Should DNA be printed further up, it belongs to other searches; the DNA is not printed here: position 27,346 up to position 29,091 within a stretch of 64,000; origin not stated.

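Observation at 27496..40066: Glycan-utilisation locus without Sus genes: GH38 alpha-mannosidase plus GH36-like alpha-galactosidase plus outer-membrane beta-barrel plus four-gene sugar ABC importer, ending in a sigma-54/GAF activator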

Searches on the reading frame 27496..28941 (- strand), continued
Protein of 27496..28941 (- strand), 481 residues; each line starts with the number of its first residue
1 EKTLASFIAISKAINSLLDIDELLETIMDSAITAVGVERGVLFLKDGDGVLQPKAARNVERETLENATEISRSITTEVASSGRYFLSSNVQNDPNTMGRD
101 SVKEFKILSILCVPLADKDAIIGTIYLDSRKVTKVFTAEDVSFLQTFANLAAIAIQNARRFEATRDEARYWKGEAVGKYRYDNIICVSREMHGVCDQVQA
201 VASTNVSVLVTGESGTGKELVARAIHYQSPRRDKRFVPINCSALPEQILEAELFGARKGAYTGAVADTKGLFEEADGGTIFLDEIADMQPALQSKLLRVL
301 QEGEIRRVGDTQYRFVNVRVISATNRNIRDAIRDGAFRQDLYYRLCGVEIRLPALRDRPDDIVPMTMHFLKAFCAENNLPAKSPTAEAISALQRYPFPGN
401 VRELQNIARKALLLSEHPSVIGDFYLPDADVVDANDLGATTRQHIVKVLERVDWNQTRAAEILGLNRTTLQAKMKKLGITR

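Call 74: find_encoding_contigs(protein=P0029, flank=10000, max_places=1)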
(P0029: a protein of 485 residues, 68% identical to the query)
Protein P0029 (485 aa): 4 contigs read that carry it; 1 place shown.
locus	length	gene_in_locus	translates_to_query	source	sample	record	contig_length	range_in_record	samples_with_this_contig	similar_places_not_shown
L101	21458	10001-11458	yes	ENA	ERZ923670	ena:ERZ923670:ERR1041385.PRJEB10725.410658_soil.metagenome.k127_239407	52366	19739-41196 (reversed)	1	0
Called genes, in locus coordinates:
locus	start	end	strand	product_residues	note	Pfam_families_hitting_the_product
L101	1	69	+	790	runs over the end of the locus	PF00069:Pkinase, PF01636:APH (faint), PF07714:PK_Tyr_Ser-Thr, PF03109:ABC1 (weak), PF13414:TPR_11 (faint), PF17667:Pkinase_fungal (weak), PF13428:TPR_14 (faint), PF13424:TPR_12 (weak), +8 more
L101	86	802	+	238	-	-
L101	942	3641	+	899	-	PF00069:Pkinase, PF01636:APH (faint), PF07714:PK_Tyr_Ser-Thr, PF03109:ABC1, PF07719:TPR_2 (faint), PF13432:TPR_16 (faint), PF17667:Pkinase_fungal (weak), PF00515:TPR_1 (faint), +9 more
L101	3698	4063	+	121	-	-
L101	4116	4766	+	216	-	PF03848:TehB, PF01209:Ubie_methyltran (weak), PF13489:Methyltransf_23, PF02353:CMAS (weak), PF13847:Methyltransf_31, PF08241:Methyltransf_11, PF08242:Methyltransf_12, PF13649:Methyltransf_25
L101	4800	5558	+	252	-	PF03992:ABM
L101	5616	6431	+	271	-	PF01209:Ubie_methyltran, PF13489:Methyltransf_23, PF05891:Methyltransf_PK (weak), PF13847:Methyltransf_31, PF08241:Methyltransf_11, PF08242:Methyltransf_12, PF13649:Methyltransf_25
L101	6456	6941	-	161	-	PF11026:DUF2721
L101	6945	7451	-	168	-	PF04239:DUF421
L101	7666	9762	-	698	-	-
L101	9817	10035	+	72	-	-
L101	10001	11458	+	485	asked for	PF01590:GAF, PF13185:GAF_2, PF13492:GAF_3, PF00158:Sigma54_activat, PF14532:Sigma54_activ_2, PF00004:AAA (weak), PF25601:AAA_lid_14, PF02954:HTH_8, +2 more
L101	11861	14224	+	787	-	PF00069:Pkinase, PF07714:PK_Tyr_Ser-Thr, PF00515:TPR_1 (faint), PF13431:TPR_17 (faint), PF07719:TPR_2 (faint), PF13181:TPR_8 (faint), PF13414:TPR_11 (faint), PF14559:TPR_19 (weak), +5 more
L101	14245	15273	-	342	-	PF15887:Peptidase_Mx (weak)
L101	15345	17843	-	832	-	PF02861:Clp_N, PF13191:AAA_16 (weak), PF00004:AAA, PF17871:AAA_lid_9, PF00004:AAA, PF07724:AAA_2, PF07728:AAA_5, PF10431:ClpB_D2-small, +10 more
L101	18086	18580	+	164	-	PF01541:GIY-YIG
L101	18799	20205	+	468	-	PF00515:TPR_1 (faint), PF07719:TPR_2 (faint), PF12895:ANAPC3 (faint), PF13174:TPR_6 (faint), PF13176:TPR_7 (faint), PF13432:TPR_16, PF14559:TPR_19, PF03544:TonB_C, +7 more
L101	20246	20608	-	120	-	PF00072:Response_reg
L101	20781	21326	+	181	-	-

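Call 94: search_protein_families(library=ncbifam, proteins=[L098:1530-3533:+], max_evalue=0.01)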
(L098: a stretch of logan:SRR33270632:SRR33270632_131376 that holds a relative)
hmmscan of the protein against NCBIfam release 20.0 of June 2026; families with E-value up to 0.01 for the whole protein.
L098:1530-3533:+ (667 aa): 7 families
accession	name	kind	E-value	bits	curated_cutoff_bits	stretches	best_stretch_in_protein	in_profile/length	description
TIGR02917.1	PEP_TPR_lipo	equivalog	4.3e-16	58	312.2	1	480-656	496-671/899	XrtA/PEP-CTERM system TPR-repeat protein PrsT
TIGR02521.1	type_IV_pilW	equivalog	2.7e-10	40.2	154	1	537-656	51-171/234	type IV pilus biogenesis/stability protein PilW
TIGR02552.1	LcrH_SycD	equivalog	3.1e-06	26.9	104.8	0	598-650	64-116/136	SycD/LcrH family type III secretion system chaperone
NF040959.1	MamA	equivalog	4.3e-06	26.3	200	1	481-620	35-173/204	magnetosome protein MamA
NF008391.2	PRK11189.1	equivalog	4.4e-06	26.4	250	1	552-626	66-139/297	lipoprotein NlpI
NF008757.0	PRK11788.1-5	equivalog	7.4e-06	25.3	363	1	552-656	181-285/388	lipopolysaccharide assembly protein LapB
TIGR03939.1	PGA_TPR_OMP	equivalog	0.0054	15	366.65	0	483-520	86-123/800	poly-beta-1,6 N-acetyl-D-glucosamine export porin PgaA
